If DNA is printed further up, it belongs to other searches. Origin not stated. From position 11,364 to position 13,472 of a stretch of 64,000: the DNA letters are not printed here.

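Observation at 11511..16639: Envelope module: SPFH protein, HPS-like enzyme, PEGA protein and a 1002-aa epimerase-TM-ectodomain fusion in one overlapping operon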

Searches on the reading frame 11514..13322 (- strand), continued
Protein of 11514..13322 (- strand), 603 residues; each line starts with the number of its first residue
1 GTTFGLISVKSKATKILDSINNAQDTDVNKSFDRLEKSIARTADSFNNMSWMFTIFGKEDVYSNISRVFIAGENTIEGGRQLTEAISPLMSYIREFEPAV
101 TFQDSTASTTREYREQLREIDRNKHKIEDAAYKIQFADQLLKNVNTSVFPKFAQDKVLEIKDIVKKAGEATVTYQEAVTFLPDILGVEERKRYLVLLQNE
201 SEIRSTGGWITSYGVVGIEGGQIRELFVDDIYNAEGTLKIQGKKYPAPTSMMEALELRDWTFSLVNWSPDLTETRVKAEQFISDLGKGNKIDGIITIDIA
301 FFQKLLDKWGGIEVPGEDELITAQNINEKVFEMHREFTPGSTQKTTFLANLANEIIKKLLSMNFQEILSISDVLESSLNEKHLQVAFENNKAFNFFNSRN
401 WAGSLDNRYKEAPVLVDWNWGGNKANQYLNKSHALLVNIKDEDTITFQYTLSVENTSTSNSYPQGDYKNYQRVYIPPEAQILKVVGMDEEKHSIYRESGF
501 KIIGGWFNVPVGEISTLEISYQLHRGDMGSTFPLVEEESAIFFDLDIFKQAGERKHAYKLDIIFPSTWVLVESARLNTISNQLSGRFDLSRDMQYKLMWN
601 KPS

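Call 37: find_homologous_proteins(query=P0198)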
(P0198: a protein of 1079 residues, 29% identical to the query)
Query P0198 (1079 aa): 279 proteins with E <= 0.001 among 8000 candidates; the best 120 are listed.
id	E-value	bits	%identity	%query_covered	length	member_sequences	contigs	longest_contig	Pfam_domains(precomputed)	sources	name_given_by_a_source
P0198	0.0e+0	2397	100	100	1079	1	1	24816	PF16363.12,PF02719.22,PF01073.26,PF07993.19,PF13196.12,PF01370.28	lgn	-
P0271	0.0e+0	1550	66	100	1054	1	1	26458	PF16363.12,PF02719.22,PF01073.26,PF07993.19,PF13196.12,PF01370.28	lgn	-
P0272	0.0e+0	1455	62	100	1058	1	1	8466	PF16363.12,PF02719.22,PF01073.26,PF07993.19,PF13196.12,PF01370.28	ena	-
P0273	0.0e+0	1147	52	99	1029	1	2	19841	PF16363.12,PF02719.22,PF01073.26,PF07993.19,PF13196.12,PF01370.28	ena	-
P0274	0.0e+0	1146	51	99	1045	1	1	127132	PF16363.12,PF01073.26,PF07993.19,PF13196.12,PF01370.28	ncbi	-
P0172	0.0e+0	1099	47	100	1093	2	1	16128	PF16363.12,PF01073.26,PF07993.19,PF13196.12,PF01370.28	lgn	-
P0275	0.0e+0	1098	50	97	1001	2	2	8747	PF16363.12,PF01073.26,PF07993.19,PF13196.12,PF01370.28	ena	-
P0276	0.0e+0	1096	49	97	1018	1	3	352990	PF16363.12,PF01073.26,PF07993.19,PF13196.12,PF01370.28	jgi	jgi:UDP-glucuronate decarboxylase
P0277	0.0e+0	1091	49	99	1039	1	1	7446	PF16363.12,PF02719.22,PF01073.26,PF07993.19,PF13196.12,PF01370.28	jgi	-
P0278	0.0e+0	1089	49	100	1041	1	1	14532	PF16363.12,PF02719.22,PF01073.26,PF07993.19,PF13196.12,PF01370.28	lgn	-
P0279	0.0e+0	1087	48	100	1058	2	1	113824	PF16363.12,PF01073.26,PF07993.19,PF13196.12,PF01370.28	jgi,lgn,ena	-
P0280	0.0e+0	1086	49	100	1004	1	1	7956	PF16363.12,PF01073.26,PF07993.19,PF13196.12,PF01370.28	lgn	-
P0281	0.0e+0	1081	49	100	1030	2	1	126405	PF16363.12,PF01073.26,PF07993.19,PF13196.12,PF01370.28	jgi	jgi:UDP-glucuronate decarboxylase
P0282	0.0e+0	1081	49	100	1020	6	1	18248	PF16363.12,PF01073.26,PF07993.19,PF13196.12,PF01370.28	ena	-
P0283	0.0e+0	1078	48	100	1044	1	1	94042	PF16363.12,PF02719.22,PF01073.26,PF07993.19,PF13196.12,PF01370.28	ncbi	ncbi:NAD-dependent epimerase/dehydratase family protein [Patescibacteria group bacterium]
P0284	0.0e+0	1075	48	100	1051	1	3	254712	PF16363.12,PF02719.22,PF01073.26,PF07993.19,PF13196.12,PF01370.28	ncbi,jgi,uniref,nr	ncbi:DUF4012 domain-containing protein [candidate division WWE3 bacterium]|jgi:nucleoside-diphosphat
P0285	0.0e+0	1067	47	99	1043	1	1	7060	PF16363.12,PF02719.22,PF01073.26,PF07993.19,PF13196.12,PF01370.28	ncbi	-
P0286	0.0e+0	1066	48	100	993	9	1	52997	PF04321.24,PF16363.12,PF02719.22,PF01073.26,PF07993.19,PF13196.12,PF01370.28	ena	-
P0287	0.0e+0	1064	46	100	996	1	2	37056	PF04321.24,PF16363.12,PF02719.22,PF01073.26,PF07993.19,PF13196.12,PF01370.28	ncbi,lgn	-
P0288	0.0e+0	1062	48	97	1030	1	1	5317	PF16363.12,PF02719.22,PF01073.26,PF07993.19,PF13196.12,PF01370.28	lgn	-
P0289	0.0e+0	1061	49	100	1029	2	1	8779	PF16363.12,PF02719.22,PF01073.26,PF07993.19,PF13196.12,PF01370.28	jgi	-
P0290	0.0e+0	1060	46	100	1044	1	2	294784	PF16363.12,PF02719.22,PF01073.26,PF07993.19,PF13196.12,PF01370.28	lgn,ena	-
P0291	0.0e+0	1058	49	97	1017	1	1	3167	PF16363.12,PF02719.22,PF01073.26,PF07993.19,PF13196.12,PF01370.28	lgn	-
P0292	0.0e+0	1057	50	96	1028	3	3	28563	PF16363.12,PF02719.22,PF01073.26,PF07993.19,PF13196.12,PF01370.28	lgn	-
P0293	0.0e+0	1056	48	100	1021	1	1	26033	PF16363.12,PF02719.22,PF01073.26,PF07993.19,PF13196.12,PF01370.28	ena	-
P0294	0.0e+0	1056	47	100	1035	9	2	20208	PF16363.12,PF01073.26,PF07993.19,PF13196.12,PF01370.28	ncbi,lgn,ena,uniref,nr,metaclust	ncbi:MAG: hypothetical protein UU80_C0009G0012 [candidate division WWE3 bacterium GW2011_GWA1_41_8]|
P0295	0.0e+0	1055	49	97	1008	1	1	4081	PF16363.12,PF01073.26,PF07993.19,PF13196.12,PF01370.28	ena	-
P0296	0.0e+0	1055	47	100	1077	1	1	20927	PF16363.12,PF02719.22,PF01073.26,PF07993.19,PF13196.12,PF01370.28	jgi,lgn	-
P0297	0.0e+0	1053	47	99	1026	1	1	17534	PF16363.12,PF02719.22,PF01073.26,PF07993.19,PF13196.12,PF01370.28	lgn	-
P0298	0.0e+0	1052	46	99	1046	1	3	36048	PF16363.12,PF02719.22,PF01073.26,PF07993.19,PF13196.12,PF01370.28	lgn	-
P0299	0.0e+0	1051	47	100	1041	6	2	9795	PF16363.12,PF02719.22,PF01073.26,PF07993.19,PF13196.12,PF01370.28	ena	-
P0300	0.0e+0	1051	48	100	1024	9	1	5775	PF16363.12,PF02719.22,PF01073.26,PF07993.19,PF13196.12,PF01370.28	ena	-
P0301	0.0e+0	1051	48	99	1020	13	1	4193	PF16363.12,PF02719.22,PF01073.26,PF07993.19,PF13196.12,PF01370.28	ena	-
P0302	0.0e+0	1049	47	99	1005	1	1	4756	PF16363.12,PF01073.26,PF07993.19,PF13196.12,PF01370.28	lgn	-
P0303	0.0e+0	1049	46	99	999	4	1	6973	PF16363.12,PF02719.22,PF01073.26,PF07993.19,PF13196.12,PF01370.28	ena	-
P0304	0.0e+0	1046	46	100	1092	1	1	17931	PF16363.12,PF02719.22,PF01073.26,PF07993.19,PF13196.12,PF01370.28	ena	-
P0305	0.0e+0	1046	48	99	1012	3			PF16363.12,PF02719.22,PF01073.26,PF07993.19,PF13196.12,PF01370.28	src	-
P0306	0.0e+0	1045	47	97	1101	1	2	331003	PF16363.12,PF02719.22,PF01073.26,PF07993.19,PF13196.12,PF01370.28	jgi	jgi:nucleoside-diphosphate-sugar epimerase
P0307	0.0e+0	1045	49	97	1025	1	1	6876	PF16363.12,PF01073.26,PF07993.19,PF13196.12,PF01370.28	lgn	-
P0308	0.0e+0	1045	48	100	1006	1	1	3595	PF16363.12,PF01073.26,PF07993.19,PF13196.12,PF01370.28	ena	-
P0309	0.0e+0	1044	47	96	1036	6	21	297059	PF16363.12,PF02719.22,PF01073.26,PF07993.19,PF13196.12,PF01370.28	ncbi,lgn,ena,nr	ncbi:NAD-dependent epimerase/dehydratase family protein [candidate division WWE3 bacterium]|nr:NAD-d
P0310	0.0e+0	1044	47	100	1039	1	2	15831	PF16363.12,PF02719.22,PF01073.26,PF07993.19,PF13196.12,PF01370.28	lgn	-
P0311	0.0e+0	1043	48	97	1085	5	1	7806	PF16363.12,PF01073.26,PF07993.19,PF13196.12,PF01370.28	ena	-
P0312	0.0e+0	1043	48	100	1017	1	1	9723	PF16363.12,PF01073.26,PF07993.19,PF13196.12,PF01370.28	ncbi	-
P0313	0.0e+0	1042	48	100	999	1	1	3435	PF16363.12,PF02719.22,PF01073.26,PF07993.19,PF13196.12,PF01370.28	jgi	-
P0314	0.0e+0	1040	48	97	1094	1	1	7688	PF16363.12,PF02719.22,PF01073.26,PF07993.19,PF13196.12,PF01370.28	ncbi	-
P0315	0.0e+0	1040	47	100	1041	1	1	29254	PF16363.12,PF01073.26,PF07993.19,PF13196.12,PF01370.28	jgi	jgi:UDP-glucuronate decarboxylase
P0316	0.0e+0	1040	46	99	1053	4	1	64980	PF16363.12,PF02719.22,PF01073.26,PF07993.19,PF13196.12,PF01370.28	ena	-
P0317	0.0e+0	1039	49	97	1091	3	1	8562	PF16363.12,PF02719.22,PF01073.26,PF07993.19,PF13196.12,PF01370.28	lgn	-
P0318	0.0e+0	1039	47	100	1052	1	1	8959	PF16363.12,PF02719.22,PF01073.26,PF07993.19,PF13196.12,PF01370.28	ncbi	ncbi:NAD-dependent epimerase/dehydratase family protein [Patescibacteria group bacterium]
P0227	0.0e+0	1039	46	99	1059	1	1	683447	PF16363.12,PF01073.26,PF07993.19,PF13196.12,PF01370.28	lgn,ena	-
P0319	0.0e+0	1039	48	97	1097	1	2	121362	PF16363.12,PF02719.22,PF01073.26,PF07993.19,PF13196.12,PF01370.28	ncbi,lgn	-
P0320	0.0e+0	1039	46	100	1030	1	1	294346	PF16363.12,PF02719.22,PF01073.26,PF07993.19,PF13196.12,PF01370.28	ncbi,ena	-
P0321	0.0e+0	1039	48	97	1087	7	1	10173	PF16363.12,PF02719.22,PF01073.26,PF07993.19,PF13196.12,PF01370.28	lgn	-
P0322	0.0e+0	1034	48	96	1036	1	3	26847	PF16363.12,PF02719.22,PF01073.26,PF07993.19,PF13196.12,PF01370.28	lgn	-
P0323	0.0e+0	1033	48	100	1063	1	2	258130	PF16363.12,PF02719.22,PF01073.26,PF07993.19,PF13196.12,PF01370.28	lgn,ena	-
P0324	0.0e+0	1032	47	100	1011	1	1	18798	PF16363.12,PF01073.26,PF07993.19,PF13196.12,PF01370.28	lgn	-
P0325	0.0e+0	1031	48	99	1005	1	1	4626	PF16363.12,PF02719.22,PF01073.26,PF07993.19,PF13196.12,PF01370.28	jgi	jgi:nucleoside-diphosphate-sugar epimerase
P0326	0.0e+0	1028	46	100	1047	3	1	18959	PF16363.12,PF02719.22,PF01073.26,PF07993.19,PF13196.12,PF01370.28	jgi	-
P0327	0.0e+0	1023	46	99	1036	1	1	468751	PF16363.12,PF02719.22,PF01073.26,PF07993.19,PF13196.12,PF01370.28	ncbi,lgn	-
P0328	0.0e+0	1022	47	96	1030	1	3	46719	PF16363.12,PF02719.22,PF01073.26,PF07993.19,PF13196.12,PF01370.28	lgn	-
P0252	0.0e+0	1022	45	61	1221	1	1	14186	PF16363.12,PF02719.22,PF01073.26,PF07993.19,PF13196.12,PF01370.28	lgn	-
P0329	0.0e+0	1022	46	100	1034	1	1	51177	PF16363.12,PF01073.26,PF07993.19,PF13196.12,PF01370.28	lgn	-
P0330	0.0e+0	1021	46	60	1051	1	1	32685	PF16363.12,PF02719.22,PF01073.26,PF07993.19,PF13196.12,PF01370.28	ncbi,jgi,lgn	-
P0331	0.0e+0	1020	47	99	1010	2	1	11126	PF16363.12,PF02719.22,PF01073.26,PF07993.19,PF13196.12,PF01370.28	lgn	-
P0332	0.0e+0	1019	46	100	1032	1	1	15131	PF16363.12,PF02719.22,PF01073.26,PF07993.19,PF13196.12,PF01370.28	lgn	-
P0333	0.0e+0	1016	46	100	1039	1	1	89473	PF16363.12,PF02719.22,PF01073.26,PF07993.19,PF13196.12,PF01370.28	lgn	-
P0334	0.0e+0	1012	46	99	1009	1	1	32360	PF16363.12,PF02719.22,PF01073.26,PF07993.19,PF13196.12,PF01370.28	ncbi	-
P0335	0.0e+0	1012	45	100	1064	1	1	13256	PF16363.12,PF07993.19,PF13196.12,PF01370.28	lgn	-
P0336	0.0e+0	1012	46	100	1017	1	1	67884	PF16363.12,PF01073.26,PF07993.19,PF13196.12,PF01370.28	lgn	-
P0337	2.3e-298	1011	46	99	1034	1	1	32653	PF16363.12,PF02719.22,PF01073.26,PF07993.19,PF13196.12,PF01370.28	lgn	-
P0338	3.0e-298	1010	47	100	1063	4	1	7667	PF16363.12,PF02719.22,PF01073.26,PF07993.19,PF13196.12,PF01370.28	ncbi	-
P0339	5.8e-298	1009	46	99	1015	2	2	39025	PF16363.12,PF01073.26,PF07993.19,PF13196.12,PF01370.28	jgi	-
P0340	6.4e-298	1009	46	100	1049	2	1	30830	PF16363.12,PF01073.26,PF07993.19,PF13196.12,PF01370.28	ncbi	-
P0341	1.1e-297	1009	47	99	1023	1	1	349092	PF16363.12,PF02719.22,PF01073.26,PF07993.19,PF13196.12,PF01370.28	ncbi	-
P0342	2.7e-297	1007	49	96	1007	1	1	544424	PF16363.12,PF02719.22,PF01073.26,PF07993.19,PF13196.12,PF01370.28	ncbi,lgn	-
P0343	2.7e-297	1007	46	99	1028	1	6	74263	PF16363.12,PF02719.22,PF01073.26,PF07993.19,PF13196.12,PF01370.28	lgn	-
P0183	7.1e-296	1002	46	100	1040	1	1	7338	PF16363.12,PF01073.26,PF07993.19,PF13196.12,PF01370.28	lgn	-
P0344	2.3e-295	1001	46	97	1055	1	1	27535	PF16363.12,PF02719.22,PF01073.26,PF07993.19,PF13196.12,PF01370.28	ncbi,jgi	ncbi:MAG: NAD-dependent epimerase/dehydratase family protein [Patescibacteria group bacterium]|jgi:U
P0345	1.9e-293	994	43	62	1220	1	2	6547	PF16363.12,PF02719.22,PF01073.26,PF07993.19,PF13196.12,PF01370.28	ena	-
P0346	1.5e-292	992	45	58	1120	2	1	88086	PF16363.12,PF02719.22,PF01073.26,PF07993.19,PF13196.12,PF01370.28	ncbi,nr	ncbi:NAD-dependent epimerase/dehydratase family protein [candidate division WWE3 bacterium]|nr:NAD-d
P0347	2.6e-292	991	45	100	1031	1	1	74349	PF04321.24,PF16363.12,PF07993.19,PF13196.12,PF01370.28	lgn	-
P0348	3.7e-292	990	46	97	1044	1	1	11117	PF04321.24,PF16363.12,PF02719.22,PF01073.26,PF07993.19,PF13196.12,PF01370.28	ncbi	-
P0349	6.3e-292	989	45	100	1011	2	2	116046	PF16363.12,PF01073.26,PF07993.19,PF13196.12,PF01370.28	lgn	-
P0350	2.5e-291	987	45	100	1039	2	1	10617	PF04321.24,PF16363.12,PF01073.26,PF07993.19,PF13196.12,PF01370.28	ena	-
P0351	5.5e-290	983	45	100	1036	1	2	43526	PF16363.12,PF02719.22,PF01073.26,PF07993.19,PF13196.12,PF01370.28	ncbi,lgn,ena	-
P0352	1.1e-289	982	46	100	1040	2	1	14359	PF16363.12,PF02719.22,PF01073.26,PF07993.19,PF13196.12,PF01370.28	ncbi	-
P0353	1.1e-289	982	45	100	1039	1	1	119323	PF04321.24,PF16363.12,PF01073.26,PF07993.19,PF13196.12,PF01370.28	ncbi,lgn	-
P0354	1.3e-289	982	44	100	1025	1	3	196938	PF16363.12,PF01073.26,PF07993.19,PF13196.12,PF01370.28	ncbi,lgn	-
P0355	1.9e-289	981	44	100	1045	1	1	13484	PF16363.12,PF02719.22,PF01073.26,PF07993.19,PF13196.12,PF01370.28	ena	-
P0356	1.9e-289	981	45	100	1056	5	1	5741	PF08659.17,PF16363.12,PF02719.22,PF01073.26,PF07993.19,PF13196.12,PF01370.28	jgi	-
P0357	3.9e-289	980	45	100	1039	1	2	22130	PF16363.12,PF02719.22,PF01073.26,PF07993.19,PF13196.12,PF01370.28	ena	-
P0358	4.9e-289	980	45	100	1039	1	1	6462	PF16363.12,PF02719.22,PF01073.26,PF07993.19,PF13196.12,PF01370.28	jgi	-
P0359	5.9e-289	980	45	100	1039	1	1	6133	PF16363.12,PF02719.22,PF01073.26,PF07993.19,PF13196.12,PF01370.28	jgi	-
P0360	8.5e-289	979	45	100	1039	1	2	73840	PF16363.12,PF02719.22,PF01073.26,PF07993.19,PF13196.12,PF01370.28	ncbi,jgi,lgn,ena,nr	ncbi:DUF4012 domain-containing protein [Patescibacteria group bacterium]|nr:DUF4012 domain-containin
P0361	8.7e-289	979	45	100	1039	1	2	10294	PF16363.12,PF02719.22,PF01073.26,PF07993.19,PF13196.12,PF01370.28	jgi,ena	-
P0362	1.1e-288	979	44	100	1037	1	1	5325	PF16363.12,PF02719.22,PF01073.26,PF07993.19,PF13196.12,PF01370.28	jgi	jgi:nucleoside-diphosphate-sugar epimerase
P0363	1.2e-288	979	45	100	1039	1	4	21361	PF16363.12,PF02719.22,PF01073.26,PF07993.19,PF13196.12,PF01370.28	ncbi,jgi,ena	-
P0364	1.3e-288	978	45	100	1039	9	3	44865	PF16363.12,PF02719.22,PF01073.26,PF07993.19,PF13196.12,PF01370.28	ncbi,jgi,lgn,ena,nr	ncbi:MAG TPA: NAD-dependent epimerase/dehydratase family protein [bacterium]|nr:NAD-dependent epimer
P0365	1.4e-288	978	45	100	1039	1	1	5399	PF16363.12,PF02719.22,PF01073.26,PF07993.19,PF13196.12,PF01370.28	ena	-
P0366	1.6e-288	978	45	100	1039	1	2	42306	PF16363.12,PF02719.22,PF01073.26,PF07993.19,PF13196.12,PF01370.28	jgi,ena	-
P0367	1.8e-288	978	45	100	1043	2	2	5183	PF16363.12,PF01073.26,PF07993.19,PF13196.12,PF01370.28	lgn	-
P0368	2.1e-288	978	44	100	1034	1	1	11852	PF16363.12,PF02719.22,PF01073.26,PF07993.19,PF13196.12,PF01370.28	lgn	-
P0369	4.8e-288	977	45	100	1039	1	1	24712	PF16363.12,PF02719.22,PF01073.26,PF07993.19,PF13196.12,PF01370.28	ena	-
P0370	1.6e-287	975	45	100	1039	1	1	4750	PF16363.12,PF02719.22,PF01073.26,PF07993.19,PF13196.12,PF01370.28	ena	-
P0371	2.7e-287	974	44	97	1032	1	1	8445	PF16363.12,PF02719.22,PF01073.26,PF07993.19,PF13196.12,PF01370.28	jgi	-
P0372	3.4e-287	974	45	100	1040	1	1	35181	PF16363.12,PF02719.22,PF01073.26,PF07993.19,PF13196.12,PF01370.28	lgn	-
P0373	4.2e-287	973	45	97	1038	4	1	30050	PF16363.12,PF02719.22,PF01073.26,PF07993.19,PF13196.12,PF01370.28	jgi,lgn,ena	-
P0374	9.5e-287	972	43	58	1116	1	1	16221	PF16363.12,PF02719.22,PF01073.26,PF07993.19,PF13196.12,PF01370.28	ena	-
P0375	1.2e-286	972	45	100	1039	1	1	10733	PF16363.12,PF02719.22,PF01073.26,PF07993.19,PF13196.12,PF01370.28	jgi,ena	-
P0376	1.5e-286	972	44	100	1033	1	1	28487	PF16363.12,PF02719.22,PF01073.26,PF07993.19,PF13196.12,PF01370.28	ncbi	-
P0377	3.3e-286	970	44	100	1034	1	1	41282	PF16363.12,PF02719.22,PF01073.26,PF07993.19,PF13196.12,PF01370.28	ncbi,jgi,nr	ncbi:NAD-dependent epimerase/dehydratase family protein [Patescibacteria group bacterium]|nr:NAD-dep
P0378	5.3e-286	970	44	100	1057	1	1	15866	PF16363.12,PF02719.22,PF01073.26,PF07993.19,PF13196.12,PF01370.28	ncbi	-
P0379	6.0e-286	970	50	84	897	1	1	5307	PF16363.12,PF01073.26,PF07993.19,PF13196.12,PF01370.28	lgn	-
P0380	6.4e-286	970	44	100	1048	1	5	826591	PF16363.12,PF02719.22,PF01073.26,PF07993.19,PF13196.12,PF01370.28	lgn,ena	-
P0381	6.7e-286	969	44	100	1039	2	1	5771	PF16363.12,PF02719.22,PF01073.26,PF07993.19,PF13196.12,PF01370.28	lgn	-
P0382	9.5e-286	969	45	100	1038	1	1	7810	PF16363.12,PF02719.22,PF01073.26,PF07993.19,PF13196.12,PF01370.28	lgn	-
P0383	1.6e-285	968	44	100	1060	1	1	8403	PF16363.12,PF01073.26,PF07993.19,PF13196.12,PF01370.28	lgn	-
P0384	2.6e-285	967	43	60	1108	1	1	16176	PF16363.12,PF02719.22,PF01073.26,PF07993.19,PF13196.12,PF01370.28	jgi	jgi:nucleoside-diphosphate-sugar epimerase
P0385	2.8e-285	967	44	99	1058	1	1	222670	PF16363.12,PF02719.22,PF01073.26,PF07993.19,PF13196.12,PF01370.28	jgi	jgi:nucleoside-diphosphate-sugar epimerase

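Call 41: search_protein_families(library=pfam, proteins=[window:11514-13307:-], max_evalue=10)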
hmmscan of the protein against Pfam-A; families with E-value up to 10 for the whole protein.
window:11514-13307:- (598 aa): 3 families
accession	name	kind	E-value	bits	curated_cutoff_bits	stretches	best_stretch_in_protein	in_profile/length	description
PF13196.11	DUF4012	-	1.4e-18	68.3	28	1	184-322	2-136/144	Protein of unknown function (DUF4012)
PF13747.11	DUF4164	-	0.047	14.6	27.2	0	76-144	5-73/89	Domain of unknown function (DUF4164)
PF06905.18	FAIM1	-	0.11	12.7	22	1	429-490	57-116/172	Fas apoptotic inhibitory molecule (FAIM1)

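Call 44: find_encoding_contigs(protein=P0284, flank=7000, max_places=2)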
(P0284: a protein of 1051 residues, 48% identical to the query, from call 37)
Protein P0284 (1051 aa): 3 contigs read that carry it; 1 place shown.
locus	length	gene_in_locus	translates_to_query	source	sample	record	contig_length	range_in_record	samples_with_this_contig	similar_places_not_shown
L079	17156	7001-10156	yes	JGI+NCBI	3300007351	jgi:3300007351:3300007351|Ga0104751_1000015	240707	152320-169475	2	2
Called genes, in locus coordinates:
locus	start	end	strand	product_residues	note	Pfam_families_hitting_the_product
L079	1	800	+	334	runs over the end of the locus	-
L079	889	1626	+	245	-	PF02163:Peptidase_M50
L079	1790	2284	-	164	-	-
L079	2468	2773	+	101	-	PF00166:Cpn10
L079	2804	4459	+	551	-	PF00118:Cpn60_TCP1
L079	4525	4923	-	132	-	PF27746:Small_heat_shock_put (weak), PF00011:HSP20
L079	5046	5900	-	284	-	-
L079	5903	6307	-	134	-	PF00075:RNase_H, PF13456:RVT_3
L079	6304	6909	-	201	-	-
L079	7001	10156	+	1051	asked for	PF01073:3Beta_HSD, PF01370:Epimerase, PF02719:Polysacc_synt_2, PF16363:GDP_Man_Dehyd, PF07993:NAD_binding_4, PF13196:DUF4012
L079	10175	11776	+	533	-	PF12666:PrgI (weak), PF13620:CarboxypepD_reg (weak)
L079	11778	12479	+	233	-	PF26593:TraC-like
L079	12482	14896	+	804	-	PF01935:DUF87 (weak), PF12846:AAA_10 (faint), PF19044:P-loop_TraG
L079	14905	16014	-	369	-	PF00712:DNA_pol3_beta, PF02767:DNA_pol3_beta_2, PF02768:DNA_pol3_beta_3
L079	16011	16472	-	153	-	PF13083:KH_KhpA-B, PF01424:R3H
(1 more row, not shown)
